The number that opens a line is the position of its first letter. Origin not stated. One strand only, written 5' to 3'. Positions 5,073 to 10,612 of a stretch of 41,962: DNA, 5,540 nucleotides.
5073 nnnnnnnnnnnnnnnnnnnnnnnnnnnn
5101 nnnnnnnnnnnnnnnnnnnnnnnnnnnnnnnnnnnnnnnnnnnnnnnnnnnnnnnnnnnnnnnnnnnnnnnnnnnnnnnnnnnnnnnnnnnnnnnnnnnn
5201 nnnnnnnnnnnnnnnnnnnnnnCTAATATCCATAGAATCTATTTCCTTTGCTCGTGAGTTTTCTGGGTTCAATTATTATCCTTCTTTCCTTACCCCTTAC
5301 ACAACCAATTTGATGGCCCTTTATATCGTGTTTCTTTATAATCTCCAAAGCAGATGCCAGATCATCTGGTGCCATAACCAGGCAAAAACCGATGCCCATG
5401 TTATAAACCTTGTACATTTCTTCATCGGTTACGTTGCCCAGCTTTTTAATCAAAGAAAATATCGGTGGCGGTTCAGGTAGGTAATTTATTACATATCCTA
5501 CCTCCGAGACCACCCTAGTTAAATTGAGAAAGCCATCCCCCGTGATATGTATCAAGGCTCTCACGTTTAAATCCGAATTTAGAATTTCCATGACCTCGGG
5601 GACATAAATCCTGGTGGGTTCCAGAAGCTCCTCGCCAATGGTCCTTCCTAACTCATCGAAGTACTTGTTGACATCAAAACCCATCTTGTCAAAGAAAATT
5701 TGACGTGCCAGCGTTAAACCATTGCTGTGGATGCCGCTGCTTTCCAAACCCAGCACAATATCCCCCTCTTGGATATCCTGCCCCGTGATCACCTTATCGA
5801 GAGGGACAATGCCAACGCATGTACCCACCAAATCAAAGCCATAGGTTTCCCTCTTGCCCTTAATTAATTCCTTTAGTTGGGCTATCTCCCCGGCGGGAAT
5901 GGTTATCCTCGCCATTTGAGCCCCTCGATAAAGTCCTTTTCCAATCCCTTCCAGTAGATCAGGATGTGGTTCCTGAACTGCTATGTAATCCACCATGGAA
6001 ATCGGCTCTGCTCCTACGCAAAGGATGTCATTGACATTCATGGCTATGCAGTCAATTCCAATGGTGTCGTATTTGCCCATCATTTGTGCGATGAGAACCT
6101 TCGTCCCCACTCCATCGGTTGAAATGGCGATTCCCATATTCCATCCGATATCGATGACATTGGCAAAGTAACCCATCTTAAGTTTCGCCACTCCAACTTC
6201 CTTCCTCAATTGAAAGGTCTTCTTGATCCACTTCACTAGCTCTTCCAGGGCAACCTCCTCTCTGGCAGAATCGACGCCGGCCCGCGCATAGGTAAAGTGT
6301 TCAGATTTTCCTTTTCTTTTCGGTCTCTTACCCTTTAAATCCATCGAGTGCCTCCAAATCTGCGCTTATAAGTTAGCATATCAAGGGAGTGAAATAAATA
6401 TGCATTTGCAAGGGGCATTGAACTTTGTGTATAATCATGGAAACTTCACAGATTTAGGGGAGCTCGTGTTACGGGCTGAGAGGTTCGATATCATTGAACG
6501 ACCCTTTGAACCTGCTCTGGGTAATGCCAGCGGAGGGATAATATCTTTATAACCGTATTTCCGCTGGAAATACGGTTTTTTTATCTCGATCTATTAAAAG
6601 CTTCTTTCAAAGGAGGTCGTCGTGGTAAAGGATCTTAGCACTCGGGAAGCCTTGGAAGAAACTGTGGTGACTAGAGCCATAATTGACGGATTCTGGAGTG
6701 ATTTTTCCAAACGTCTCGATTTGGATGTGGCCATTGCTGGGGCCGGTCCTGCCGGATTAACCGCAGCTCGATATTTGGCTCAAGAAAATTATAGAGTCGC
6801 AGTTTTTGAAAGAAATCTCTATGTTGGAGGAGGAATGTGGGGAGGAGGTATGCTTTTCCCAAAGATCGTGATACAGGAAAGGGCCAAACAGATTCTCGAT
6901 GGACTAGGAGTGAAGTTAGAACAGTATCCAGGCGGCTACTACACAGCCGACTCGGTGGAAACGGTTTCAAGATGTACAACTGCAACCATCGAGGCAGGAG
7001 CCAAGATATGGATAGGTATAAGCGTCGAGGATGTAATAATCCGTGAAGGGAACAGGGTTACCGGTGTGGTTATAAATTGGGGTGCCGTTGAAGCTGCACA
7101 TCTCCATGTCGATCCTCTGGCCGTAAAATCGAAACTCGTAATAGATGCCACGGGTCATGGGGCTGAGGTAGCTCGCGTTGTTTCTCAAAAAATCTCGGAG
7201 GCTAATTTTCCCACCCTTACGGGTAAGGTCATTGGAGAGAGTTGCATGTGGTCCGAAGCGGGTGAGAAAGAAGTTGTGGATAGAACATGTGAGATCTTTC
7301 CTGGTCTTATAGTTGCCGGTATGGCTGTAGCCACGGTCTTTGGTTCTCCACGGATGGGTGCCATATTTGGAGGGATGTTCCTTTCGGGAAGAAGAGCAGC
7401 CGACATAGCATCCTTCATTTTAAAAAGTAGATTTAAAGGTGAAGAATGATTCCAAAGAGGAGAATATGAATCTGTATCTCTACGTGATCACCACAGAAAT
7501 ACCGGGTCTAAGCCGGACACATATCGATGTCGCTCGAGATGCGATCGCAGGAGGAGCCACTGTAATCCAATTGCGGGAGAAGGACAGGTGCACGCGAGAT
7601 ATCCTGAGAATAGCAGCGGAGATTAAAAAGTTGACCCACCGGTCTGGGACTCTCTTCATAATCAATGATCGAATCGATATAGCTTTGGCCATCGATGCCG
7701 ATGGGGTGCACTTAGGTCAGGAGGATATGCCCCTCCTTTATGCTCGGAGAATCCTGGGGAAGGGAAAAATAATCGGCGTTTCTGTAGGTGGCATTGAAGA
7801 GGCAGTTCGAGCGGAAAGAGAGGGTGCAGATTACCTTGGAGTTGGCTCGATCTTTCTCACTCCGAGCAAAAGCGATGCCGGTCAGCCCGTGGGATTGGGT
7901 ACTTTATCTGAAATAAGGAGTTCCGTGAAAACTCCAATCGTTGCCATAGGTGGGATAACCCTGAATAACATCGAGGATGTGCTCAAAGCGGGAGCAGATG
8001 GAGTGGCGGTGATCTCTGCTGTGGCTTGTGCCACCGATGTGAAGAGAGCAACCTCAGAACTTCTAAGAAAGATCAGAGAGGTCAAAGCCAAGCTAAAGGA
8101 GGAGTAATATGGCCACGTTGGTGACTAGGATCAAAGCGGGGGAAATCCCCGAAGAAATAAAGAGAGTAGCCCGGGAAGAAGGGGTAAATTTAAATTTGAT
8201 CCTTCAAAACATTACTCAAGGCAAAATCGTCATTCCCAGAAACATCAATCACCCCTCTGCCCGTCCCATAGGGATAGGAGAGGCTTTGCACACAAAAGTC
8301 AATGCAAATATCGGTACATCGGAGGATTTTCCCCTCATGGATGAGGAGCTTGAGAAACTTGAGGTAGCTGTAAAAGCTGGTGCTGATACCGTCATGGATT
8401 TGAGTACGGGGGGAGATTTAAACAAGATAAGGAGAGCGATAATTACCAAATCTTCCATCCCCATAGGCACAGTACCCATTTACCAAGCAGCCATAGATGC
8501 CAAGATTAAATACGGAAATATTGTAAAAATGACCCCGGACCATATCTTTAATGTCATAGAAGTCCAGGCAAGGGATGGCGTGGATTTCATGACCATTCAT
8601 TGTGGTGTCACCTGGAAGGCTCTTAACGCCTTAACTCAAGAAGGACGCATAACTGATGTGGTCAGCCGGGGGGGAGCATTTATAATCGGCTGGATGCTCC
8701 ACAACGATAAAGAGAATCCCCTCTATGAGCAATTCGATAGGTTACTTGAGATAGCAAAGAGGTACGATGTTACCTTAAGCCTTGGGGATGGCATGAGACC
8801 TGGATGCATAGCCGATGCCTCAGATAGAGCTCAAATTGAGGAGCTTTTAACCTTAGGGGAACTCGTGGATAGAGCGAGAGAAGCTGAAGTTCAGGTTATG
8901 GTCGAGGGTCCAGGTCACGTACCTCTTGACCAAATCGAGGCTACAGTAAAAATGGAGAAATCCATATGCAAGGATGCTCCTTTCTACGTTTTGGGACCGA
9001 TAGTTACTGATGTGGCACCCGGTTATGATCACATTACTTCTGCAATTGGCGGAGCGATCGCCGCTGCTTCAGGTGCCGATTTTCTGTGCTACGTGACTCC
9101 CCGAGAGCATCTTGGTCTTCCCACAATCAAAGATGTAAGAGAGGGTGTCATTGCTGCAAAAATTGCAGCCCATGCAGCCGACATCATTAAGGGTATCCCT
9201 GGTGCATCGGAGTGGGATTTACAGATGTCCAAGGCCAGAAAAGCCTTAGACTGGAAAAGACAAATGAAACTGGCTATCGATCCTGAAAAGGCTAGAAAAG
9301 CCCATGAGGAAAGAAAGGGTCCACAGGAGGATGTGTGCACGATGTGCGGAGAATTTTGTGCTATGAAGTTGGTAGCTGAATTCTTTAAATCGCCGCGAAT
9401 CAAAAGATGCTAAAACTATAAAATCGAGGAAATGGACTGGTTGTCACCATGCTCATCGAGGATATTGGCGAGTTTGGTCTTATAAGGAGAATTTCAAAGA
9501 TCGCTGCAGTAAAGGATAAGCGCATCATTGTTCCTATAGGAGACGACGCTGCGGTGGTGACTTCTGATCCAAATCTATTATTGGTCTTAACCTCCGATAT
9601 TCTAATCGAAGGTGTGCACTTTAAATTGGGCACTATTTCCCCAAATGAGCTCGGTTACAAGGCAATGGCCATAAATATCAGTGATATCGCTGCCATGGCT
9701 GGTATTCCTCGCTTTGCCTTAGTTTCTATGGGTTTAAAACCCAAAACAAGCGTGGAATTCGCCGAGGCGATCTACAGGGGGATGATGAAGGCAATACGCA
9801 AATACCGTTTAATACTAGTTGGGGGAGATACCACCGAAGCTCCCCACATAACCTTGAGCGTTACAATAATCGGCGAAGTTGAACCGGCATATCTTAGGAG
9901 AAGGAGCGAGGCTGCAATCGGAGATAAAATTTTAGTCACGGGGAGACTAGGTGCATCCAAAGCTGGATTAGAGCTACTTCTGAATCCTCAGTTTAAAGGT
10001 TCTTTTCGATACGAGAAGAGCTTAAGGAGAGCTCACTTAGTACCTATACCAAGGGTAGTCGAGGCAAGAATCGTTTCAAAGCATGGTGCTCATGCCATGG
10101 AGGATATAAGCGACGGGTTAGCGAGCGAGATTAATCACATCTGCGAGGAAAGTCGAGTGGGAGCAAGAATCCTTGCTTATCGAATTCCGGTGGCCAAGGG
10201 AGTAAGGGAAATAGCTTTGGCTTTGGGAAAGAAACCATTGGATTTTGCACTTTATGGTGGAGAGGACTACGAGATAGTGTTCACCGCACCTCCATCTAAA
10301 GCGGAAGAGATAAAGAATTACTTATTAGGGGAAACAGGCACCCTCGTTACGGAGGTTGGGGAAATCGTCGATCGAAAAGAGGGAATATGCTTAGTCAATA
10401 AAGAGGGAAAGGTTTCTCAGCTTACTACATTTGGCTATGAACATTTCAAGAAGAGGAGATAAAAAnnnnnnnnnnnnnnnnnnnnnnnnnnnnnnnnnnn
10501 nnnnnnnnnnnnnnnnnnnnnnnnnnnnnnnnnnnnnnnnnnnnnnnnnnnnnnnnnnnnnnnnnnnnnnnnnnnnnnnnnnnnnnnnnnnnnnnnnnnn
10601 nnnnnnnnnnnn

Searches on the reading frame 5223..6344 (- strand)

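Call 81: search_protein_families(library=pfam, proteins=[window:5223-6344:-], max_evalue=0.00001)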
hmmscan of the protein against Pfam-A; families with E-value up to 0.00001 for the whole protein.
window:5223-6344:- (373 aa): 2 families
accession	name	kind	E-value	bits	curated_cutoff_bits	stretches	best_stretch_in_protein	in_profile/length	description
PF00586.29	AIRS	-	4.9e-22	78.9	24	1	61-180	4-112/112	AIR synthase related protein, N-terminal domain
PF02769.27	AIRS_C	-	1.7e-20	74.2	23.1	1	192-354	1-150/156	AIR synthase related protein, C-terminal domain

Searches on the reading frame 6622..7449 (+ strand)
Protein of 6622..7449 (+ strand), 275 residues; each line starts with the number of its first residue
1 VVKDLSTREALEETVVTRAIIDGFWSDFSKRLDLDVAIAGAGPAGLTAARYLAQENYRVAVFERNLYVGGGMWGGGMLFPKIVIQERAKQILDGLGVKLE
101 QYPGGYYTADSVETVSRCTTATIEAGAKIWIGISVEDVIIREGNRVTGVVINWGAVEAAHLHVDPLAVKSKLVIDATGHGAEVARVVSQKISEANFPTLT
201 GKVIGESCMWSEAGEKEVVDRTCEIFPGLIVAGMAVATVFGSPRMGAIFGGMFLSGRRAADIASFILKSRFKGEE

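Call 81: search_protein_families(library=pfam, proteins=[window:6622-7449:+], max_evalue=0.00001)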
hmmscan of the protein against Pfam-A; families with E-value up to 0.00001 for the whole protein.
window:6622-7449:+ (275 aa): 6 families
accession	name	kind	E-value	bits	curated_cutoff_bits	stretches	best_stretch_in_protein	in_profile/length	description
PF01946.23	Thi4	-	2.1e-77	260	26.2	1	17-249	1-235/235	Thi4 family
PF12831.13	FAD_oxidored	-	2.2e-09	37.6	27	1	35-181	1-148/416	FAD dependent oxidoreductase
PF01266.30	DAO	-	3.7e-08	33.7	27.9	1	35-71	1-37/353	FAD dependent oxidoreductase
PF13450.12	NAD_binding_8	-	5.7e-08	33.4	21.9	1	38-70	1-33/68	NAD(P)-binding Rossmann-like domain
PF07992.20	Pyr_redox_2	-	7.6e-08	32.6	26.1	1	35-179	2-109/291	Pyridine nucleotide-disulphide oxidoreductase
PF00890.30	FAD_binding_2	-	5.9e-07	29.5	20.4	0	35-70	1-36/414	FAD binding domain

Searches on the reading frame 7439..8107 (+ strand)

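Call 82: search_protein_families(library=pfam, proteins=[window:7439-8107:+], max_evalue=0.00001)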
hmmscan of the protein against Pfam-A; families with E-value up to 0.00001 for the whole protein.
window:7439-8107:+ (222 aa): 1 family
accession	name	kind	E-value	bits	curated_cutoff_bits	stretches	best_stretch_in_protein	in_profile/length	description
PF02581.23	TMP-TENI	-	1.9e-66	223.3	27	1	14-195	1-180/180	Thiamine monophosphate synthase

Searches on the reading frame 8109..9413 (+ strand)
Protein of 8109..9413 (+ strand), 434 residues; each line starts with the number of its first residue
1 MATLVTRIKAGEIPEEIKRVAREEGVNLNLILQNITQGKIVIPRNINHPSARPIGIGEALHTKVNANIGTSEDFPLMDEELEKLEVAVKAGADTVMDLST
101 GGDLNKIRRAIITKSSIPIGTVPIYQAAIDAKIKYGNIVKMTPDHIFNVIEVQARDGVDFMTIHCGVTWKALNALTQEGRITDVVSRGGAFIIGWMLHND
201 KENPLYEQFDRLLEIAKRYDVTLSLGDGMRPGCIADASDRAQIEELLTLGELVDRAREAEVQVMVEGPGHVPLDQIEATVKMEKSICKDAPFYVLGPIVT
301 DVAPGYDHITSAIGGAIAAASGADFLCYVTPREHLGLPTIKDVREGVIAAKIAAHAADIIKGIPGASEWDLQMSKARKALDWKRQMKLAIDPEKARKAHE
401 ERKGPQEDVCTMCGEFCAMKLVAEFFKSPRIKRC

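Call 81: search_protein_families(library=pfam, proteins=[window:8109-9413:+], max_evalue=0.00001)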
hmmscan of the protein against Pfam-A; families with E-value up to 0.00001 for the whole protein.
window:8109-9413:+ (434 aa): 1 family
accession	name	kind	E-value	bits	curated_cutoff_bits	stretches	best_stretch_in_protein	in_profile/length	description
PF01964.24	ThiC_Rad_SAM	-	1.5e-203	676.7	25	1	3-423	1-419/420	Radical SAM ThiC family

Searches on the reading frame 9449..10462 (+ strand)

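Call 81: search_protein_families(library=pfam, proteins=[window:9449-10462:+], max_evalue=0.00001)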
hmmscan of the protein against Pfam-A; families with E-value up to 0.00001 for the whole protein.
window:9449-10462:+ (337 aa): 2 families
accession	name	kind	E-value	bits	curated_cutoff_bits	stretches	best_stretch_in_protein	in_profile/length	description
PF00586.29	AIRS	-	1.7e-26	93.3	24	1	31-144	1-112/112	AIR synthase related protein, N-terminal domain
PF02769.27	AIRS_C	-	3.8e-12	47.1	23.1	1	158-313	3-152/156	AIR synthase related protein, C-terminal domain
